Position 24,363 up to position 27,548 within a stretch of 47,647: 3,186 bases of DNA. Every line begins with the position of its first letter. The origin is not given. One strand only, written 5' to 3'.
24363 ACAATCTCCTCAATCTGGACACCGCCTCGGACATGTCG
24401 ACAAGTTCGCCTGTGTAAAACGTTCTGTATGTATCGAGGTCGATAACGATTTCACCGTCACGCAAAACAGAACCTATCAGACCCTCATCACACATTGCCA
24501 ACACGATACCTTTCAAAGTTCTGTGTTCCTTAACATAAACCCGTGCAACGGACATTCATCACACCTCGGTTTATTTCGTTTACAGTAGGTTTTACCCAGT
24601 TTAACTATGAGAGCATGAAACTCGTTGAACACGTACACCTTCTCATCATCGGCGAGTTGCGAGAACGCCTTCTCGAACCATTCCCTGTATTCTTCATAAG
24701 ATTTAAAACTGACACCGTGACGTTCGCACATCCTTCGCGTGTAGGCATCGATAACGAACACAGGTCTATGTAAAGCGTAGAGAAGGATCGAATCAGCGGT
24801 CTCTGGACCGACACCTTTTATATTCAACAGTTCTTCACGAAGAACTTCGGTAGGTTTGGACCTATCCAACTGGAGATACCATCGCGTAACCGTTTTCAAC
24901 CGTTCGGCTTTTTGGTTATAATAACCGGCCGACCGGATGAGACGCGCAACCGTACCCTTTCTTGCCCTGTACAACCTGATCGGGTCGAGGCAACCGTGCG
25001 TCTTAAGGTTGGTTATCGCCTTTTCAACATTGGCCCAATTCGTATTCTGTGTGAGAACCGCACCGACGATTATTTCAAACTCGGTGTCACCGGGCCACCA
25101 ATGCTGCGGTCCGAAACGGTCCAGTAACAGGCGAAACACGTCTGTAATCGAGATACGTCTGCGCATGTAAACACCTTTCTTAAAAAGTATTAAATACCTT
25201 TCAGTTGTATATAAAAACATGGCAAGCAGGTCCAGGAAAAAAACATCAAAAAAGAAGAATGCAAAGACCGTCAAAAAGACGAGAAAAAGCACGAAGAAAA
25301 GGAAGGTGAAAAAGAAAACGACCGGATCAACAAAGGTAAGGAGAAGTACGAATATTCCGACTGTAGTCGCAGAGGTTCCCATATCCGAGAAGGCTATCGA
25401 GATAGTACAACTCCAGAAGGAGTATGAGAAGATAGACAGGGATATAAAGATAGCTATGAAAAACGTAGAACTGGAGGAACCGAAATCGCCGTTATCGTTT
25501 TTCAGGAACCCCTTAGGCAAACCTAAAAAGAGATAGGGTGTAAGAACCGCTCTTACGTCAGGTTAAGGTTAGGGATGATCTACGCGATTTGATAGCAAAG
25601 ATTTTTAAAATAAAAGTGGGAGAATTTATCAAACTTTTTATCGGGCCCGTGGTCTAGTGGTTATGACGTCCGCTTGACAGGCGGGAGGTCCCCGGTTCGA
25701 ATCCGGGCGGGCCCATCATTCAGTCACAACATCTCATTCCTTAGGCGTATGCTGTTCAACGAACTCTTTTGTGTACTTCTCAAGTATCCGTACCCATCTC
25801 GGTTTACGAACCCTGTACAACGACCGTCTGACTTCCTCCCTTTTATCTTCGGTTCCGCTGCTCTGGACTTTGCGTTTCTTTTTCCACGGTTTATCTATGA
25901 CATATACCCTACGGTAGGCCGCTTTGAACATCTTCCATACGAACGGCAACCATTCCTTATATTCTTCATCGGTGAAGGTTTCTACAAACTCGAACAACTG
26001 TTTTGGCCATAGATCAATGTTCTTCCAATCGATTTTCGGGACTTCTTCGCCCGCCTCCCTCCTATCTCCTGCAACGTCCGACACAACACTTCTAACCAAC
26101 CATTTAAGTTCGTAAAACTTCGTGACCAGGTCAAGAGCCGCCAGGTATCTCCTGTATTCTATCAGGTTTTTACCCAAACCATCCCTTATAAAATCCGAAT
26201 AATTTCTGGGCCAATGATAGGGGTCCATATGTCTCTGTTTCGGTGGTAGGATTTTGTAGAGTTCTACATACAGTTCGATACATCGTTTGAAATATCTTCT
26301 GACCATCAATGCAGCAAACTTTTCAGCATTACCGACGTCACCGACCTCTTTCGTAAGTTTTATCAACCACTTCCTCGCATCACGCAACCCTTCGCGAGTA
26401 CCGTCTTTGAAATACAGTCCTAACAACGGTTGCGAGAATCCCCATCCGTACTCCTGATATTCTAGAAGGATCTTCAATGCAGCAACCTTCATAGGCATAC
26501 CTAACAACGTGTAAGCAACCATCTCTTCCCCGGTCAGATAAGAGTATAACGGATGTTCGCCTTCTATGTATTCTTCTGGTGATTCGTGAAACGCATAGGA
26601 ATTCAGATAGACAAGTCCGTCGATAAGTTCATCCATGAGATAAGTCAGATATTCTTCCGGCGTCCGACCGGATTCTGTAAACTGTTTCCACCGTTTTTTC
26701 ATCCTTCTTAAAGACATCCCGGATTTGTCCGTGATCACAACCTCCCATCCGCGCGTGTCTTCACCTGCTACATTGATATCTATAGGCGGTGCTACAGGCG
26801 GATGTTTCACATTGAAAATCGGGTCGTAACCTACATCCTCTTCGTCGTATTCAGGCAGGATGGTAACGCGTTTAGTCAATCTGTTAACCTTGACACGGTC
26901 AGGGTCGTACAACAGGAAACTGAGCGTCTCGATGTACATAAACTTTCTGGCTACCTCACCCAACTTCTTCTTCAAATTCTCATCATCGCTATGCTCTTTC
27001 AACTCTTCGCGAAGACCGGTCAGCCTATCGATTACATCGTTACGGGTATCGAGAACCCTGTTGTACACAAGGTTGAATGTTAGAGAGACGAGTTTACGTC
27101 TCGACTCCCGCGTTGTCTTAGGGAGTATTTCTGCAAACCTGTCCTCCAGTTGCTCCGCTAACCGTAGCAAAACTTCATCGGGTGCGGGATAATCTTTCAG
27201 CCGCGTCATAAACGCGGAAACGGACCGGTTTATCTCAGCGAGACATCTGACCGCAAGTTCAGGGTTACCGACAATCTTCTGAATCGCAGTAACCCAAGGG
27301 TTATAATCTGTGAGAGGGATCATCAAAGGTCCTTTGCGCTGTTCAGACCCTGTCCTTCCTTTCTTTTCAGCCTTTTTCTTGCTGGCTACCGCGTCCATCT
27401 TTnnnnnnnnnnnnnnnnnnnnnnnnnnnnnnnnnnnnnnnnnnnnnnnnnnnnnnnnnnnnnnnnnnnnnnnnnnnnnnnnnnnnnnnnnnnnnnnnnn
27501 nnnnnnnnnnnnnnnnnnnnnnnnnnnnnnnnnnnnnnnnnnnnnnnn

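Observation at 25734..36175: Translationally coupled four-gene operon of very large orphan proteins: candidate novel cell-envelope / host-contact system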

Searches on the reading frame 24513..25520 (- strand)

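Call 6: search_protein_families(library=pfam, proteins=[window:24513-25520:-], max_evalue=0.1)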
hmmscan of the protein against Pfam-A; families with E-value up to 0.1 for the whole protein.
window:24513-25520:- (335 aa): 6 families
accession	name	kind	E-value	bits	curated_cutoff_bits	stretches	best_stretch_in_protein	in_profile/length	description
PF00730.31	HhH-GPD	-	6.2e-14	52.7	26.2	1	152-285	1-105/108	HhH-GPD superfamily base excision DNA repair protein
PF00633.29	HHH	-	1.1e-05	25.4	24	1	228-248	10-30/30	Helix-hairpin-helix motif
PF12826.13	HHH_2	-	0.038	14.6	27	1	227-248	33-54/64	Helix-hairpin-helix motif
PF10576.14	EndIII_4Fe-2S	-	0.04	14.7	20.5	1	313-327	1-15/17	Iron-sulfur binding domain of endonuclease III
PF14520.12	HHH_5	-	0.059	14.3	27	0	229-246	2-19/57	Helix-hairpin-helix domain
PF06788.19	UPF0257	-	0.06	13.5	25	1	164-211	59-107/236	Uncharacterised protein family (UPF0257)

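Call 7: search_protein_families(library=phrogs, proteins=[window:24513-25520:-], max_evalue=0.1)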
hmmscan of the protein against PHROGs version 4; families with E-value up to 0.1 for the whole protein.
window:24513-25520:- (335 aa): 0 families

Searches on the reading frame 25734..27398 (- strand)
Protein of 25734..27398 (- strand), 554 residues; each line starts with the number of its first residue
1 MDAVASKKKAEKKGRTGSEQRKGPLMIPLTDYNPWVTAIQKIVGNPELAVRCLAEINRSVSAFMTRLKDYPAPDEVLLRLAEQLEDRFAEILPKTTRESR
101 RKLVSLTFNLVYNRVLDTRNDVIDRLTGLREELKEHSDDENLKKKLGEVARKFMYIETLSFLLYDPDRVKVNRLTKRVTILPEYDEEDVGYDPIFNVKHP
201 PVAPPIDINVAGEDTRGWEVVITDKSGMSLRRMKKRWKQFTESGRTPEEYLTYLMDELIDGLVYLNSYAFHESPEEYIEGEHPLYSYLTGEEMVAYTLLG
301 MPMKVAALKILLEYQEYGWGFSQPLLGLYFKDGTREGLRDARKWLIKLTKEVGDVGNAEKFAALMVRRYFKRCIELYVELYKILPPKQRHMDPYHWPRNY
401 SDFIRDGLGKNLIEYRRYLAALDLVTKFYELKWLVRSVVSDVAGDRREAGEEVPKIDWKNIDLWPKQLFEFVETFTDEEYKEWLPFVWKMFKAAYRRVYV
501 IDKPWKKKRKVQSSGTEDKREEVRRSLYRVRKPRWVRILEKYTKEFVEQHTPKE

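Call 6: search_protein_families(library=pfam, proteins=[window:25734-27398:-], max_evalue=0.1)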
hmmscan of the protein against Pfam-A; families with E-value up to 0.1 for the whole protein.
window:25734-27398:- (554 aa): 0 families

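Call 7: search_protein_families(library=phrogs, proteins=[window:25734-27398:-], max_evalue=0.1)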
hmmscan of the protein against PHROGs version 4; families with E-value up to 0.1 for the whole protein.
window:25734-27398:- (554 aa): 0 families

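Call 8: search_protein_families(library=ncbifam, proteins=[window:25734-27398:-], max_evalue=0.01)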
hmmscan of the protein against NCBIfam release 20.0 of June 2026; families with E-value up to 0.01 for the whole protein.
window:25734-27398:- (554 aa): 0 families

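Call 11: search_solved_structures(query=window:25734-27398:-, max_evalue=1)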
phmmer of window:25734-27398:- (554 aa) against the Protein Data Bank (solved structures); distinct sequences matched with E-value up to 1: 0.

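Call 12: find_encoding_contigs(protein=window:25734-27398:-, flank=10000, max_places=6)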
Protein window:25734-27398:- (554 aa): no gene with exactly this product is on record in the collection.

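Call 34: find_related_loci(query=window:25734-27398:-, collection=viral_contigs, flank=10000)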
Query window:25734-27398:- (554 aa) in viral_contigs; peptide patterns used: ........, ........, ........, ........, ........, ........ (x = any residue, [..] = any of these).
26 stretches matched a pattern, but none encodes a relative of the query by tblastn (E <= 1e-3).

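Call 35: find_homologous_proteins(query=window:25734-27398:-)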
Query window:25734-27398:- (554 aa): 2 proteins with E <= 0.001 among 8000 candidates.
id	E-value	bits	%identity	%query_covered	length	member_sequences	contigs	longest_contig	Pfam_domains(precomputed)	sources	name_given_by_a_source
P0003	0.0e+0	1254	99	100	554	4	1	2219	-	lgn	-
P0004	1.2e-267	907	77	91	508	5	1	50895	-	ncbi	-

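Call 36: find_encoding_contigs(protein=P0004, flank=10000, max_places=6)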
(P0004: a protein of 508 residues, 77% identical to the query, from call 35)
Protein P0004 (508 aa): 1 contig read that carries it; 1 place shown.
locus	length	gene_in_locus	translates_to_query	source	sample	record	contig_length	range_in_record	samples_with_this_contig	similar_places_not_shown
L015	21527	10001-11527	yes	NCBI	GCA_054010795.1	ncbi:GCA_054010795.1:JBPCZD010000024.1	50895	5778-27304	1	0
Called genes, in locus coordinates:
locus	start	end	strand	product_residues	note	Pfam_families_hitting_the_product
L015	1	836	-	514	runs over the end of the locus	PF02885:Glycos_trans_3N, PF00591:Glycos_transf_3, PF07831:PYNP_C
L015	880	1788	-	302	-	PF01008:IF-2B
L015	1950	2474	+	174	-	PF00571:CBS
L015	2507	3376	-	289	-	PF01207:Dus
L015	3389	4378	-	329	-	PF04055:Radical_SAM, PF08608:Wyosine_form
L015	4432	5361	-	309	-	PF00557:Peptidase_M24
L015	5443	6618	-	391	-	PF02778:tRNA_int_endo_N (faint), PF01974:tRNA_int_endo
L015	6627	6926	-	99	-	-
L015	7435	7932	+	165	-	PF07650:KH_2 (weak)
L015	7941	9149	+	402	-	PF00149:Metallophos, PF12850:Metallophos_2 (weak)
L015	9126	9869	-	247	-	PF22665:WHD_DUF6293 (faint)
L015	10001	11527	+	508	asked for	-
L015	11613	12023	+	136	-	PF01894:YjbQ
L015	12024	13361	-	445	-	PF00753:Lactamase_B, PF16661:Lactamase_B_6, PF23023:Anti-Pycsar_Apyc1 (weak), PF10996:Beta-Casp, PF07521:RMMBL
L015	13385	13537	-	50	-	-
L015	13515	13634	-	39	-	-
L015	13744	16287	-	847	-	PF00775:Dioxygenase_C (faint), PF02369:Big_1 (faint), PF07210:DUF1416 (faint), PF13620:CarboxypepD_reg (weak), PF13620:CarboxypepD_reg, PF13715:CarbopepD_reg_2 (weak), PF13620:CarboxypepD_reg, PF13715:CarbopepD_reg_2, +10 more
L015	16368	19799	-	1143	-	PF27332:TP_0781 (faint), PF02369:Big_1 (faint), PF17957:Big_7 (faint), PF17210:SdrD_B (faint), PF14686:fn3_3 (faint), PF13620:CarboxypepD_reg, PF13715:CarbopepD_reg_2, PF13620:CarboxypepD_reg, +2 more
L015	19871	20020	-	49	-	-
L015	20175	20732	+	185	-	PF00011:HSP20, PF17886:ArsA_HSP20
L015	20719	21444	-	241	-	PF00696:AA_kinase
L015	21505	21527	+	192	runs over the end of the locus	-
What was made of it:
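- One MAG carries a g4 copy without an adjacent g3 (call 36).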

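Call 37: find_encoding_contigs(protein=P0003, flank=10000, max_places=6)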
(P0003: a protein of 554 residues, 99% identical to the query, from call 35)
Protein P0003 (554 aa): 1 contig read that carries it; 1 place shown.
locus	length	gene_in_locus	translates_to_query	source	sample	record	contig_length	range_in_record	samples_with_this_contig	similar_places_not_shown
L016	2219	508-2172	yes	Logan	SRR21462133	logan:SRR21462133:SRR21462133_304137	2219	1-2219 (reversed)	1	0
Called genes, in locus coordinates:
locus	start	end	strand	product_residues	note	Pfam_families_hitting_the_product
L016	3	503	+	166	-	?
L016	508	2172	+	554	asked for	-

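Call 53: find_related_loci(query=A1, collection=metagenome_contigs, flank=10000)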
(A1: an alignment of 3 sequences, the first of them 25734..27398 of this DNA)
Query A1 (554 aa) in metagenome_contigs; peptide patterns used: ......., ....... (x = any residue, [..] = any of these).
600 stretches matched a pattern, but none encodes a relative of the query by tblastn (E <= 1e-3).

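Call 64: search_protein_families(library=padloc, proteins=[window:25734-27398:-], max_evalue=0.1)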
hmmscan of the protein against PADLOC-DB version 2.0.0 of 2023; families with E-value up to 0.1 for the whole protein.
window:25734-27398:- (554 aa): 0 families

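Call 65: search_protein_families(library=pfam, proteins=[L015:9126-9869:-], max_evalue=0.1)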
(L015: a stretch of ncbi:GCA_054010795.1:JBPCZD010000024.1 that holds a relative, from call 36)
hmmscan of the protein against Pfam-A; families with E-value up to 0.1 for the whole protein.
L015:9126-9869:- (247 aa): 6 families
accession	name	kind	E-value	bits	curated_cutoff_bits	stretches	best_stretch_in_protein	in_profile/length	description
PF14277.12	DUF4364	-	1.2e-05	25.6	26.9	1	31-93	31-92/162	Domain of unknown function (DUF4364)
PF22665.2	DUF6293_C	-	6.5e-05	23.8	27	0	117-148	67-98/101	DUF6293 C-terminal winged helix domain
PF14947.12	HTH_45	-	0.0007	20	25.5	0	88-156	10-74/77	Winged helix-turn-helix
PF24409.1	wHTH-PRTase_assc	-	0.0009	19.7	27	0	89-161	3-68/83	wHTH-PRTase associated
PF20990.2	DUF2207_C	-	0.017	15.2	33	0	112-243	29-158/247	Predicted membrane protein (DUF2207) C-terminal domain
PF22381.2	Staph_reg_Sar_Rot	-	0.047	14.2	27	0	78-148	8-82/85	Transcriptional regulator SarA/Rot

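Call 80: search_solved_structures(query=A3, max_evalue=5, show_alignments=1)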
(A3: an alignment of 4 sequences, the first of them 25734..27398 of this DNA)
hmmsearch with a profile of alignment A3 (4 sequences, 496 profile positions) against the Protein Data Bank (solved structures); distinct sequences matched with E-value up to 5: 0.

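Call 116: search_dna_similar(query=window:25734-27398:-, collection=plasmids, mode=protein, max_evalue=0.001, max_rows=5)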
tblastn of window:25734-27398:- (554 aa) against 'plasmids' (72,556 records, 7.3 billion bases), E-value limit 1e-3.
No match.
